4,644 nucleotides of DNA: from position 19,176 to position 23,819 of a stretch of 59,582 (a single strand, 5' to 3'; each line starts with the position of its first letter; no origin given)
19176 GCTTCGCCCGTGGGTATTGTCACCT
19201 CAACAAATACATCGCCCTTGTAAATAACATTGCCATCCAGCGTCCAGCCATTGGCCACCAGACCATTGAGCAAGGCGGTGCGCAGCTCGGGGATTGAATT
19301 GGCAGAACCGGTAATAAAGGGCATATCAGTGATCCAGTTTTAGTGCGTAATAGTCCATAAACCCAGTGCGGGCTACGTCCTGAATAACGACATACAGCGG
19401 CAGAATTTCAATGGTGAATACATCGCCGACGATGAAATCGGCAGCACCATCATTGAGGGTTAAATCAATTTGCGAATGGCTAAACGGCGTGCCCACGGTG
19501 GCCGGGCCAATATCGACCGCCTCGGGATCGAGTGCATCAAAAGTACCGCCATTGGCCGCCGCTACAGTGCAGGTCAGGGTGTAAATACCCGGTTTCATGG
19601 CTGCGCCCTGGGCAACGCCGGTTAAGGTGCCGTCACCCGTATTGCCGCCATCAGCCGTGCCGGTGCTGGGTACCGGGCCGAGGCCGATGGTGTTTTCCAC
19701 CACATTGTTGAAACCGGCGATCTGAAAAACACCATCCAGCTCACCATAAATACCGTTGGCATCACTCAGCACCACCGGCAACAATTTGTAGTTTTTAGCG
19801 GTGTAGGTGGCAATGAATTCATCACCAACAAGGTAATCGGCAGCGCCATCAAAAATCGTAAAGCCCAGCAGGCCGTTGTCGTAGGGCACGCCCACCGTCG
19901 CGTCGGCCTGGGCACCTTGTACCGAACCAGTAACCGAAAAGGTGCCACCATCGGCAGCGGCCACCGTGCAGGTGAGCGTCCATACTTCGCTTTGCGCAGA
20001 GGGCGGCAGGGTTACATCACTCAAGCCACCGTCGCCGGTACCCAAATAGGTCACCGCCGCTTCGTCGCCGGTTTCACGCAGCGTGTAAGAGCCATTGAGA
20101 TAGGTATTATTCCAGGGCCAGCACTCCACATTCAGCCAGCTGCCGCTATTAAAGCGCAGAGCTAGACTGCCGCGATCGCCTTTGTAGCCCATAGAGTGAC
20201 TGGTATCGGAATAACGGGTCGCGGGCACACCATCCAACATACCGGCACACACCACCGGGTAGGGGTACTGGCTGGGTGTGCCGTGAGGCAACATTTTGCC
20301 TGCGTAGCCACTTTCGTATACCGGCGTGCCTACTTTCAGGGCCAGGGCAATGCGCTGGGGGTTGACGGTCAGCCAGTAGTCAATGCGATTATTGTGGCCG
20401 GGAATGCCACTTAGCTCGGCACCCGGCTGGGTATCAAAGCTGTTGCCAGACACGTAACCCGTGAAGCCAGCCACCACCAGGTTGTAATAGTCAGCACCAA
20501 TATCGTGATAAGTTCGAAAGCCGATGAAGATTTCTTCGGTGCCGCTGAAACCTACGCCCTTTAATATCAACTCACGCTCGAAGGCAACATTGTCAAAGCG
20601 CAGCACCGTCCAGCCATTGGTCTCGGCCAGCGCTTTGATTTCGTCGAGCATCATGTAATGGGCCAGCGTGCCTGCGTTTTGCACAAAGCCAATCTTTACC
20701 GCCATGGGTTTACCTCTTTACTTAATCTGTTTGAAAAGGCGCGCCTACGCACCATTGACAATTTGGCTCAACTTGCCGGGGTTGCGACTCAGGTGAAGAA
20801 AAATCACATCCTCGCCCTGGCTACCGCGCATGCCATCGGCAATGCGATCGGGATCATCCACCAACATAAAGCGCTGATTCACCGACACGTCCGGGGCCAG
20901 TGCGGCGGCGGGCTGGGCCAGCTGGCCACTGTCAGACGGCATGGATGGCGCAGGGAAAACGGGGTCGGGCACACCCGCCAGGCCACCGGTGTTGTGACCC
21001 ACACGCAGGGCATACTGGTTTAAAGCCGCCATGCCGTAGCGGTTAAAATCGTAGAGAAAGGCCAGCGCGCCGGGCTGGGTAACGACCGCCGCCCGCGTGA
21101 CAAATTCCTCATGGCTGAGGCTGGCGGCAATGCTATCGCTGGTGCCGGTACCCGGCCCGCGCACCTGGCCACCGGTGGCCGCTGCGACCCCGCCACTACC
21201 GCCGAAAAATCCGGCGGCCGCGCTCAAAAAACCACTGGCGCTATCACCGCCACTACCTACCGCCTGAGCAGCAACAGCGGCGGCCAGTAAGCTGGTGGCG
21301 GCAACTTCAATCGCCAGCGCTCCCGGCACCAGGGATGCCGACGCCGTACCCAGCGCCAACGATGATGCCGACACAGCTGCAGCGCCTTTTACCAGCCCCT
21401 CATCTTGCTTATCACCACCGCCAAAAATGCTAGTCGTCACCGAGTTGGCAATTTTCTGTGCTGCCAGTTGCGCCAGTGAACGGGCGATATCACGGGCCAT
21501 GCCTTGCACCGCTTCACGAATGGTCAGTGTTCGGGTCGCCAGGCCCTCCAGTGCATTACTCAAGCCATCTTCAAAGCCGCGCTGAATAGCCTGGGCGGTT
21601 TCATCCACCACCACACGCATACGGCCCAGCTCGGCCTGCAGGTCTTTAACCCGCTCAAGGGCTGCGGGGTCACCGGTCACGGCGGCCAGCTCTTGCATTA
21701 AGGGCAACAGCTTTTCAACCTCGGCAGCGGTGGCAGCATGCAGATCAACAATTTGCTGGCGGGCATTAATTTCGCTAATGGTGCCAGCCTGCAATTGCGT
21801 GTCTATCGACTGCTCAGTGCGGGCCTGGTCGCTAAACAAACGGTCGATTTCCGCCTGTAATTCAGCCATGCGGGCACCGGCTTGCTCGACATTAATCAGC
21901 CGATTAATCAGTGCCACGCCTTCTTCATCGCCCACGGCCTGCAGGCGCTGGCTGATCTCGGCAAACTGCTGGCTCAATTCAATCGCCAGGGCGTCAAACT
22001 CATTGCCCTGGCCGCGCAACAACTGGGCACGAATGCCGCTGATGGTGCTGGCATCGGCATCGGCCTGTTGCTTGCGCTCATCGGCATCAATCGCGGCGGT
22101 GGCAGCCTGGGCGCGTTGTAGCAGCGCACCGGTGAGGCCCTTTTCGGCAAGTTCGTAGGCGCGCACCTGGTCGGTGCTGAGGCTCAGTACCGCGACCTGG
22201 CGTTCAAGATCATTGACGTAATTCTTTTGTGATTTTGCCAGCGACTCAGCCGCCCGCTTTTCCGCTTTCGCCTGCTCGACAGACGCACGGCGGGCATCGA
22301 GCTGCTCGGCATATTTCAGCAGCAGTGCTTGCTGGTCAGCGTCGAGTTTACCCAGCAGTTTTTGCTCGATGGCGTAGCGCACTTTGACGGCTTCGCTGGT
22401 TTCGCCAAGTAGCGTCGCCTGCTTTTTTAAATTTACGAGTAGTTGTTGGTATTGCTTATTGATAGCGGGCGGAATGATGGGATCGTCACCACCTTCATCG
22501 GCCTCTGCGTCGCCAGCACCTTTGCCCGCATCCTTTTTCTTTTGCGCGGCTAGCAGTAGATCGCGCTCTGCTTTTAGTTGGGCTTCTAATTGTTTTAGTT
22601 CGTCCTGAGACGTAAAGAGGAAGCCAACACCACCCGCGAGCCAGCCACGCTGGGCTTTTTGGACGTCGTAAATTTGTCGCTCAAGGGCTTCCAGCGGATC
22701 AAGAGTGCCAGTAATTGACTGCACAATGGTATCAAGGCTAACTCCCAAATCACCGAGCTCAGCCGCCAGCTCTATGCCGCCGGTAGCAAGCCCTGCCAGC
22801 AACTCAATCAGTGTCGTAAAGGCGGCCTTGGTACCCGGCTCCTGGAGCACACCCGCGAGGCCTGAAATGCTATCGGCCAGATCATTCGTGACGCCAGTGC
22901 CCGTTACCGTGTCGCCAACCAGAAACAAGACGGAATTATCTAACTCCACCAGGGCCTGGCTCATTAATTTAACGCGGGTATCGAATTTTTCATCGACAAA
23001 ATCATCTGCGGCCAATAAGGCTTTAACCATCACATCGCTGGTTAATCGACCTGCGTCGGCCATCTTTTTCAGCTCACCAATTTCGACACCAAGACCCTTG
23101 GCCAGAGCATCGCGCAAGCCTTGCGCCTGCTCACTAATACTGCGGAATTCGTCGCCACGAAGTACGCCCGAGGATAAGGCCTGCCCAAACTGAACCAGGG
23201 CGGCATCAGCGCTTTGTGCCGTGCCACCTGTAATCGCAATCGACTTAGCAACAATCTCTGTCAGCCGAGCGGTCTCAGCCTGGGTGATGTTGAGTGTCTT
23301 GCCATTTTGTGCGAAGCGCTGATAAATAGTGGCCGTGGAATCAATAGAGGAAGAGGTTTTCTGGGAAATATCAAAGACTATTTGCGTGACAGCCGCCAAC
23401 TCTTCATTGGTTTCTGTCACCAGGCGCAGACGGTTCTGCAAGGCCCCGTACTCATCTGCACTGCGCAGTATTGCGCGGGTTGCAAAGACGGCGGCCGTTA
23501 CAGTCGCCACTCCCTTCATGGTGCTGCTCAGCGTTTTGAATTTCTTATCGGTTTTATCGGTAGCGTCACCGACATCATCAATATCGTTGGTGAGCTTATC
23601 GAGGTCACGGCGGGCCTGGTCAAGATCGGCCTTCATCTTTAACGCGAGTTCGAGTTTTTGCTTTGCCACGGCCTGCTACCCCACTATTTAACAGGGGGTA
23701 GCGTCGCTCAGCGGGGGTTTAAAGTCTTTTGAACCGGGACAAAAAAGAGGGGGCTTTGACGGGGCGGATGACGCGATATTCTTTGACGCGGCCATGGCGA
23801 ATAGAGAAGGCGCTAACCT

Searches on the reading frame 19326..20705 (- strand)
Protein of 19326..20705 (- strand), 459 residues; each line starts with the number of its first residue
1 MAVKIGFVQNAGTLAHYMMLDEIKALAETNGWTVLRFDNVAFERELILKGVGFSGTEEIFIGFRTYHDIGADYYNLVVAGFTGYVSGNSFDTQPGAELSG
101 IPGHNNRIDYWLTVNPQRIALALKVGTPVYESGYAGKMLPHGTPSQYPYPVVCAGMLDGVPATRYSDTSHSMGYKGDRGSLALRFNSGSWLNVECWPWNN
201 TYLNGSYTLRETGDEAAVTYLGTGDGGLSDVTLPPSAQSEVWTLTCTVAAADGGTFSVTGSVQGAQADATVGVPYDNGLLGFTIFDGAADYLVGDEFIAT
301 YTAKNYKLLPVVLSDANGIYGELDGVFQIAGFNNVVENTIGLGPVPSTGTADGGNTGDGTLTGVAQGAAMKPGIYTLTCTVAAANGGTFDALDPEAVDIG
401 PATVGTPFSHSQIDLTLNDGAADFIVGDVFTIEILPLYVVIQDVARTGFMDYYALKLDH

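Call 32: search_protein_families(library=phrogs, proteins=[window:19326-20705:-], max_evalue=0.00001)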
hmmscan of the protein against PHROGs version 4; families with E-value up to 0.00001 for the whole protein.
window:19326-20705:- (459 aa): 2 families
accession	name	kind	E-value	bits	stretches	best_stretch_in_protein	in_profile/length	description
phrog_687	-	head and packaging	7.5e-55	187.8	1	12-343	167-442/469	structural protein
phrog_36425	-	unknown function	2.7e-13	51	1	44-159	53-174/183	-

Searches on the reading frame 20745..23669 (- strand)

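Call 32: search_protein_families(library=phrogs, proteins=[window:20745-23669:-], max_evalue=0.00001)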
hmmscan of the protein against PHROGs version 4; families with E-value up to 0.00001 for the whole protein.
window:20745-23669:- (974 aa): 22 families
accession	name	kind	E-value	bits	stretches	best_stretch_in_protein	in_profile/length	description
phrog_2335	-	tail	8.5e-125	419.4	2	346-972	954-1534/1536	tail length tape measure protein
phrog_3519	-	tail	8.6e-83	280.5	1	1-305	3-311/959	tail length tape measure protein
phrog_339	-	tail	1.2e-73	249.9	1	2-278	3-284/1123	tail length tape measure protein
phrog_1107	-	tail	2.5e-65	222.2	1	18-285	148-418/1252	tail length tape measure protein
phrog_3336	-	tail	6.3e-64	218.1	1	28-272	52-292/1051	tail length tape measure protein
phrog_17300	-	tail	1.4e-56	193.5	1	35-869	43-813/900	tail length tape measure protein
phrog_8010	-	tail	1.2e-55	190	1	12-288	223-498/1543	tail length tape measure protein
phrog_7740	-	tail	3.1e-46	158.4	1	23-295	43-306/2151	tail length tape measure protein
phrog_12706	-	tail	1.4e-45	157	1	16-581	165-728/1244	tail length tape measure protein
phrog_1506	-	tail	3.1e-44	152.4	1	15-648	12-496/1269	tail length tape measure protein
phrog_16889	-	tail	2.5e-41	143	1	16-268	30-282/470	tail length tape measure protein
phrog_32885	-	tail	6.4e-39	134.6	1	27-277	19-265/948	tail length tape measure protein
phrog_16297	-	tail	1.1e-37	130.9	1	12-256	34-279/777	tail length tape measure protein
phrog_1068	-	tail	1.8e-35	123.9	1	11-294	54-326/706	tail length tape measure protein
phrog_13338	-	unknown function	1.2e-32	114.2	1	27-969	10-900/903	-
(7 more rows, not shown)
